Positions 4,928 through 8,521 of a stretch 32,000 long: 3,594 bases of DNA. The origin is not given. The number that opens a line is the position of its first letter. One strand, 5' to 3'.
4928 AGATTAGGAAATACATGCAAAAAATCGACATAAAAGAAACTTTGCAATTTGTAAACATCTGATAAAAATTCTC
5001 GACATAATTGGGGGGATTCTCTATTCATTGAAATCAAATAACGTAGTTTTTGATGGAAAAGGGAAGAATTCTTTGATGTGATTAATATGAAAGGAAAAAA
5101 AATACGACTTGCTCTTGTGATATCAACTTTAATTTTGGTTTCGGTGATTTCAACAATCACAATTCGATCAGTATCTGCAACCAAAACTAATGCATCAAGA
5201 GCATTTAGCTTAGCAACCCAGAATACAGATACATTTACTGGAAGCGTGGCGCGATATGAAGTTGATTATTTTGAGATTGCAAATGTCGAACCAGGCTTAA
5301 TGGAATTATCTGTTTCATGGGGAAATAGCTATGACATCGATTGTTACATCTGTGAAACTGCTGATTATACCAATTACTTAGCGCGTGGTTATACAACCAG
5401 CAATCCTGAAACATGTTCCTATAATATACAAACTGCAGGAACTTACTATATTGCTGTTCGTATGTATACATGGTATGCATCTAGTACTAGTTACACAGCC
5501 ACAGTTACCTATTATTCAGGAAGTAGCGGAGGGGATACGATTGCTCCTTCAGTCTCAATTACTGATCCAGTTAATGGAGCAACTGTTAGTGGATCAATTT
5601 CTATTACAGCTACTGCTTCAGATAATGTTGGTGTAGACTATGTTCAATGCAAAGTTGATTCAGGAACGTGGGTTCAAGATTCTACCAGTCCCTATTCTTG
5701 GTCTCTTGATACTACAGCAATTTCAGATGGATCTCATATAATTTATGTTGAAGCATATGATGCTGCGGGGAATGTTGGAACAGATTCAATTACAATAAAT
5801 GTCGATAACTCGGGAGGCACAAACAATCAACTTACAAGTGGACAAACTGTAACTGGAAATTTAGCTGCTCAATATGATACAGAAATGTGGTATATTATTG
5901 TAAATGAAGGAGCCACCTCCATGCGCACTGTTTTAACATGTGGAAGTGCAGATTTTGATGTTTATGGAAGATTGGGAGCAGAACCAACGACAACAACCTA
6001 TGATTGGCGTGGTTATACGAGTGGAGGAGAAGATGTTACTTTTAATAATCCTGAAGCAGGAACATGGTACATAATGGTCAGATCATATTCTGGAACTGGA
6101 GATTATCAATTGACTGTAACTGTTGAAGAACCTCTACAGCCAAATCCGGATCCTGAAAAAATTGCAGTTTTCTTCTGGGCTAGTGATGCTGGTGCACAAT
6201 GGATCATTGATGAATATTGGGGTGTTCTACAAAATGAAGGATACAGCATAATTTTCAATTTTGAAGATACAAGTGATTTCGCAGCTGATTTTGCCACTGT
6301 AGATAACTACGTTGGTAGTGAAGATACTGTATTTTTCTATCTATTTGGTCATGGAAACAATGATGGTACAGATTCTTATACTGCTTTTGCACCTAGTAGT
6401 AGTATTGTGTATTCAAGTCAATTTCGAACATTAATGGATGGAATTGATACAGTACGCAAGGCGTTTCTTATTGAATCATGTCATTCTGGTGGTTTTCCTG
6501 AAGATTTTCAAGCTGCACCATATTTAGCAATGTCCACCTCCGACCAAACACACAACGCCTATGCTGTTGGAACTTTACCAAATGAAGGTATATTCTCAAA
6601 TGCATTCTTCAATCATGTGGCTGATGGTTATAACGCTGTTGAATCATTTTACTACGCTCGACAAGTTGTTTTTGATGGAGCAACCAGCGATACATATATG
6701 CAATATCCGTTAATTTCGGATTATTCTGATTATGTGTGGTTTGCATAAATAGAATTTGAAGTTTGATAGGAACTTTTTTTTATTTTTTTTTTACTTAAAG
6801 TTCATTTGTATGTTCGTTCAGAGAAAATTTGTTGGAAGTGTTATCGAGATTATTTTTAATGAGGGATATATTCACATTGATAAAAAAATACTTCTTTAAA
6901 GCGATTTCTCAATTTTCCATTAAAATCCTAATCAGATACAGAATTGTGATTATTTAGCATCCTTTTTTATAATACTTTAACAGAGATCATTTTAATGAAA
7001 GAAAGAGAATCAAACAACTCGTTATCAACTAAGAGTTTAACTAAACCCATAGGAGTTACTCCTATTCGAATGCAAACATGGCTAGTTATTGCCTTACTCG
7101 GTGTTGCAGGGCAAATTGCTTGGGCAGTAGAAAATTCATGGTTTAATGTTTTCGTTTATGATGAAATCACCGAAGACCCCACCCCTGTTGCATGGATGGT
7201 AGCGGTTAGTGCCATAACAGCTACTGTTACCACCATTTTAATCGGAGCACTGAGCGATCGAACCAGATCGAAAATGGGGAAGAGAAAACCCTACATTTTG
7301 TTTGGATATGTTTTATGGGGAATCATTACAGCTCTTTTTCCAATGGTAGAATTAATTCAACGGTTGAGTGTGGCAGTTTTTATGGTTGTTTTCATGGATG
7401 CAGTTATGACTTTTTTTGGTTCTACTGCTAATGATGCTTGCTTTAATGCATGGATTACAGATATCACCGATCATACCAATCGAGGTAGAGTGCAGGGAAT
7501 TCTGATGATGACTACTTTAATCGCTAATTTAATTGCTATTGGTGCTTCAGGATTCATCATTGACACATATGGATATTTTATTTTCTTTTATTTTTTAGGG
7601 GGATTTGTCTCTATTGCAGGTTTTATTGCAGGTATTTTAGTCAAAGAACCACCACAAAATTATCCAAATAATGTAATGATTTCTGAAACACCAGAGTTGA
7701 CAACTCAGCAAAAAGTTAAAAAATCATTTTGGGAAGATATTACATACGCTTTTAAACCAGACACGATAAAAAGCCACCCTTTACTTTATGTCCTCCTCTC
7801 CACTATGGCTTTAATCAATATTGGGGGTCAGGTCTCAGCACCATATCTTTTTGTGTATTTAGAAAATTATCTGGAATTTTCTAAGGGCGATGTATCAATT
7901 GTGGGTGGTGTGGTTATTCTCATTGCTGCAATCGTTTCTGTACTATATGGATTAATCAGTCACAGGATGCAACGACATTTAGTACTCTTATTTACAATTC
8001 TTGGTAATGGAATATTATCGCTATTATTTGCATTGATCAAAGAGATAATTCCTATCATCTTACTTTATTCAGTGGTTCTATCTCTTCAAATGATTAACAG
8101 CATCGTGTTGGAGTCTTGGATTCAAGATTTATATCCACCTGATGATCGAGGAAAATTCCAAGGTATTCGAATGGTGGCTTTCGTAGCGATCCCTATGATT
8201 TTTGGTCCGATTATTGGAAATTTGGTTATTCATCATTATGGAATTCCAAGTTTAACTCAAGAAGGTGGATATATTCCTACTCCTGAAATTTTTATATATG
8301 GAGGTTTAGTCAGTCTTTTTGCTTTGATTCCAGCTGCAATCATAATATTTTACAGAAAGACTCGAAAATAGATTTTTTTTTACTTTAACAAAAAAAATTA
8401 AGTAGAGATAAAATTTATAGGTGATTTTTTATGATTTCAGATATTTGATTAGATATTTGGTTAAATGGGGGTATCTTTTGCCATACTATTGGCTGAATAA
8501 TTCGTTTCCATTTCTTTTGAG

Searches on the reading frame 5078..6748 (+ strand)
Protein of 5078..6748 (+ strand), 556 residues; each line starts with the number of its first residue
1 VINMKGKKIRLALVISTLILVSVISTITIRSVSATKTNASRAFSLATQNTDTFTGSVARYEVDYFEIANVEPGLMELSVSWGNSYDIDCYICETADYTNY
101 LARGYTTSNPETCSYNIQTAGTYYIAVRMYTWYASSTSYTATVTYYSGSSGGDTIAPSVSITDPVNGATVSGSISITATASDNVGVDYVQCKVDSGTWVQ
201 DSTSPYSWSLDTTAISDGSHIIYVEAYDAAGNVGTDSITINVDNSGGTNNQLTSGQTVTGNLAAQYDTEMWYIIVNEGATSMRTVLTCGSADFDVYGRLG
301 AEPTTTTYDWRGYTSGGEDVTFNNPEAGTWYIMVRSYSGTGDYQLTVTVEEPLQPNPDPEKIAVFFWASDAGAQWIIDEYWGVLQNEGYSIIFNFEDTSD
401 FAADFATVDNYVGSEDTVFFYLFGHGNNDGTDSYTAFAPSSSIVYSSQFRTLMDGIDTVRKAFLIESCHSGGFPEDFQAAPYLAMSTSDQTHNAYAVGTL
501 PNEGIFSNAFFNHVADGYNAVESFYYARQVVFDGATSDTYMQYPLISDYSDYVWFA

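Call 60: search_protein_families(library=pfam, proteins=[window:5078-6748:+], max_evalue=0.001)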
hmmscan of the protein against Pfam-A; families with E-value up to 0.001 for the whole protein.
window:5078-6748:+ (556 aa): 3 families
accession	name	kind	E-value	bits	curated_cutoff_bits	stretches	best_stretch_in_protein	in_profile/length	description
PF17957.7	Big_7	-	7.4e-17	62.2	24.1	1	157-224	1-70/70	Bacterial Ig domain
PF04151.21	PPC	-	7.3e-16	59.2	25.9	2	270-336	4-70/70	Bacterial pre-peptidase C-terminal domain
PF19077.6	Big_13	-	3.2e-06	28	27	1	174-244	31-102/102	Bacterial Ig-like domain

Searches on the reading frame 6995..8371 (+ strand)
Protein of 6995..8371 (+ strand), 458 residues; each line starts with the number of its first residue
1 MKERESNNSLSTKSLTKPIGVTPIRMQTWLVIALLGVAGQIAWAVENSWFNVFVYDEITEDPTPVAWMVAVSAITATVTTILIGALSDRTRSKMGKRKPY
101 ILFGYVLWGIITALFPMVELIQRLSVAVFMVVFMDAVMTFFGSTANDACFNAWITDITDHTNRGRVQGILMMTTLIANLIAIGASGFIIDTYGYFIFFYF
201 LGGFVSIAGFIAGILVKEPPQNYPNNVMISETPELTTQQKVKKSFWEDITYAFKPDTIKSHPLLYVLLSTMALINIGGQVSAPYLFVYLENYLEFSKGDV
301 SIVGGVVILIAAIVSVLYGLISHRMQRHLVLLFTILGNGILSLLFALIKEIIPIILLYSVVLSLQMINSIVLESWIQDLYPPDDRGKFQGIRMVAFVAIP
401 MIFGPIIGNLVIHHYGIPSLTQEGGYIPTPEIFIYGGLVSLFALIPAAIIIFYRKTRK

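Call 60: search_protein_families(library=pfam, proteins=[window:6995-8371:+], max_evalue=0.001)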
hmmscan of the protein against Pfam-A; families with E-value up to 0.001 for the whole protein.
window:6995-8371:+ (458 aa): 2 families
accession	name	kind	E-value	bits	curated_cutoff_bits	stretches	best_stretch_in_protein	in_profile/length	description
PF07690.21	MFS_1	-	1.4e-41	143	33.4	2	49-365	18-305/347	Major Facilitator Superfamily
PF13347.12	MFS_2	-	6.9e-12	45.1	27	1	36-421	6-387/427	MFS/sugar transport protein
